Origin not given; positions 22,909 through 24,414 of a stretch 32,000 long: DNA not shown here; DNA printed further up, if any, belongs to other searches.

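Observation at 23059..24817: Archaeal response regulator with a degenerate GGDEF-like output domain, encoded directly upstream of a pilin-like gene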

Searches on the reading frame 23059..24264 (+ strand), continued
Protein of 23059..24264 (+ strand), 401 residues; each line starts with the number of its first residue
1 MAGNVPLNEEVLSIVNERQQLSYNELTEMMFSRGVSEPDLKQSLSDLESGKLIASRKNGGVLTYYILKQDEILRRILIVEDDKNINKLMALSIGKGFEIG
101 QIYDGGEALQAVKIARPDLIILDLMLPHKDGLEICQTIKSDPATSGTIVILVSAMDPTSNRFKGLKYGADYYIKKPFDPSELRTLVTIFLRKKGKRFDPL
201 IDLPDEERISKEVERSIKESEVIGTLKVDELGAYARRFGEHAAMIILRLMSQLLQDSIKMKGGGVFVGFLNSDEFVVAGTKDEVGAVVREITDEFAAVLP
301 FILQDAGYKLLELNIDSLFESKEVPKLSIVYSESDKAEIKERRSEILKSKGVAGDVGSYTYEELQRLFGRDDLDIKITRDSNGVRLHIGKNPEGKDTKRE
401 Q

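Call 21: fold_search(model_id=the predicted structure, library=pdb)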
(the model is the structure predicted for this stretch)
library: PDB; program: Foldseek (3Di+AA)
matches with E <= 10: 1718; with E <= 0.001: 585
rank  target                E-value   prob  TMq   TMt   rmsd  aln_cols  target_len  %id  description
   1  3bre_B                2.8e-13  1.00  0.26  0.31  26.2       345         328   17  Crystal Structure of P.aeruginosa PA3702 (released 2008-04-01)
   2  3bre_A                1.4e-12  1.00  0.26  0.32  25.9       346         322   18  Crystal Structure of P.aeruginosa PA3702 (released 2008-04-01)
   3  3i5a                  4.4e-12  1.00  0.26  0.33  26.8       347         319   16  Crystal structure of full-length WpsR from Pseudomonas syringae (released 2009-08-18)
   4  9g85_B                1.5e-11  1.00  0.27  0.24  18.5       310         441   19  Structure of Response regulator PleD in complex with c-diGMP and ppGpp (released 2025-08-06)
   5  9g85_A                2.8e-11  1.00  0.27  0.24  18.3       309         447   19  Structure of Response regulator PleD in complex with c-diGMP and ppGpp (released 2025-08-06)
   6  9g86_B                2.8e-11  1.00  0.26  0.24  17.9       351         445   18  Structure of Response regulator PleD in complex with c-diGMP and pppGpp (released 2025-08-06)
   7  2v0n_A                2.8e-11  1.00  0.26  0.23  24.0       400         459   17  ACTIVATED RESPONSE REGULATOR PLED IN COMPLEX WITH C-DIGMP AND GTP- ALPHA-S (released 2007-08-21)
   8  9g86_A                2.9e-11  1.00  0.25  0.23  17.9       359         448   18  Structure of Response regulator PleD in complex with c-diGMP and pppGpp (released 2025-08-06)
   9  9g85_C                3.1e-11  1.00  0.26  0.23  18.4       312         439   19  Structure of Response regulator PleD in complex with c-diGMP and ppGpp (released 2025-08-06)
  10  2wb4_A                4.9e-11  1.00  0.26  0.22  23.6       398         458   16  activated diguanylate cyclase PleD in complex with c-di-GMP (released 2010-04-21)
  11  2wb4_B                6.6e-11  1.00  0.28  0.26  24.5       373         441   18  activated diguanylate cyclase PleD in complex with c-di-GMP (released 2010-04-21)
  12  9g85_D                8.3e-11  1.00  0.27  0.24  18.7       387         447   17  Structure of Response regulator PleD in complex with c-diGMP and ppGpp (released 2025-08-06)
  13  1w25_A                1.7e-10  1.00  0.27  0.24  18.9       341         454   18  Response regulator PleD in complex with c-diGMP (released 2004-11-18)
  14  9dvt_S                3.9e-10  1.00  0.28  0.47   1.6       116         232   34  Cryo-EM structure of RpaA bound to PkaiBC DNA and the CTD of the alpha subunit of RNAP from the cyanobacterium Synecho (released 2025-10-15)
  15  9dvt_R                4.1e-10  1.00  0.28  0.47   1.5       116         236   34  Cryo-EM structure of RpaA bound to PkaiBC DNA and the CTD of the alpha subunit of RNAP from the cyanobacterium Synecho (released 2025-10-15)
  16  6zxb_A                4.7e-10  1.00  0.26  0.35  18.6       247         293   19  Diguanylate cyclase DgcR (I-site mutant) in native state (released 2021-03-31)
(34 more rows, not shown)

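Call 22: search_protein_families(library=pfam, proteins=[P0094, P0067, P0083, P0111, P0120], max_evalue=1)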
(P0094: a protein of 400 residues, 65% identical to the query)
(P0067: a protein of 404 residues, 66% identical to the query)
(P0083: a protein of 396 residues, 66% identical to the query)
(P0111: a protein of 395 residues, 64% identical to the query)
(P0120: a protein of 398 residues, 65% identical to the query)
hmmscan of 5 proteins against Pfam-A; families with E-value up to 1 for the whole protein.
P0094 (400 aa): 3 families
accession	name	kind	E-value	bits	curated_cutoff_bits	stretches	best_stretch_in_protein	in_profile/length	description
PF00072.30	Response_reg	-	3.6e-24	85.5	30.2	1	76-186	1-110/111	Response regulator receiver domain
PF00990.26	GGDEF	-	2.1e-05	24.8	23.8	1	206-298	12-108/161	Diguanylate cyclase, GGDEF domain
PF23198.2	PDE8A_N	-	0.0018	18.7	29.6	1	73-155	9-94/147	PDE8A-like, N-terminal domain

P0067 (404 aa): 3 families
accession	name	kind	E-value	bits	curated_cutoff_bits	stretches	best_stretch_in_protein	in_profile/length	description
PF00072.30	Response_reg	-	1.6e-23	83.5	30.2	1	82-192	1-110/111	Response regulator receiver domain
PF00990.26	GGDEF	-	0.17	12.1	23.8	1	203-286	3-87/161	Diguanylate cyclase, GGDEF domain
PF23198.2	PDE8A_N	-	0.22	11.9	29.6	1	79-160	9-93/147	PDE8A-like, N-terminal domain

P0083 (396 aa): 2 families
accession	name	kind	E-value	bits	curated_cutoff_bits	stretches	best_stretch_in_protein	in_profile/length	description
PF00072.30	Response_reg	-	4.3e-23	82.1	30.2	1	74-184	1-110/111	Response regulator receiver domain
PF23198.2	PDE8A_N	-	0.051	13.9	29.6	1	71-152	9-93/147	PDE8A-like, N-terminal domain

P0111 (395 aa): 5 families
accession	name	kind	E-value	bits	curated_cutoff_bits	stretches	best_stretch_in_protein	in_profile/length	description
PF00072.30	Response_reg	-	1.8e-23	83.3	30.2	1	74-184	1-110/111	Response regulator receiver domain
PF23198.2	PDE8A_N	-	0.054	13.8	29.6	1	71-151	9-92/147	PDE8A-like, N-terminal domain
PF00990.26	GGDEF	-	0.061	13.5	23.8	1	195-278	3-87/161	Diguanylate cyclase, GGDEF domain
PF24227.1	DUF7443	-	0.13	12.4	27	0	378-392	12-26/58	Domain of unknown function (DUF7443)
PF02082.26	Rrf2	-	0.16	12.5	30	1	10-55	11-56/132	Iron-dependent Transcriptional regulator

P0120 (398 aa): 3 families
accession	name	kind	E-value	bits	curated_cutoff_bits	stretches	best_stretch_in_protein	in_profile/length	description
PF00072.30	Response_reg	-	9.3e-23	81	30.2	1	74-184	1-110/111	Response regulator receiver domain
PF14056.11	DUF4250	-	0.061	13.8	27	1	11-45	9-43/55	Domain of unknown function (DUF4250)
PF23198.2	PDE8A_N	-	0.061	13.7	29.6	1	72-152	10-93/147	PDE8A-like, N-terminal domain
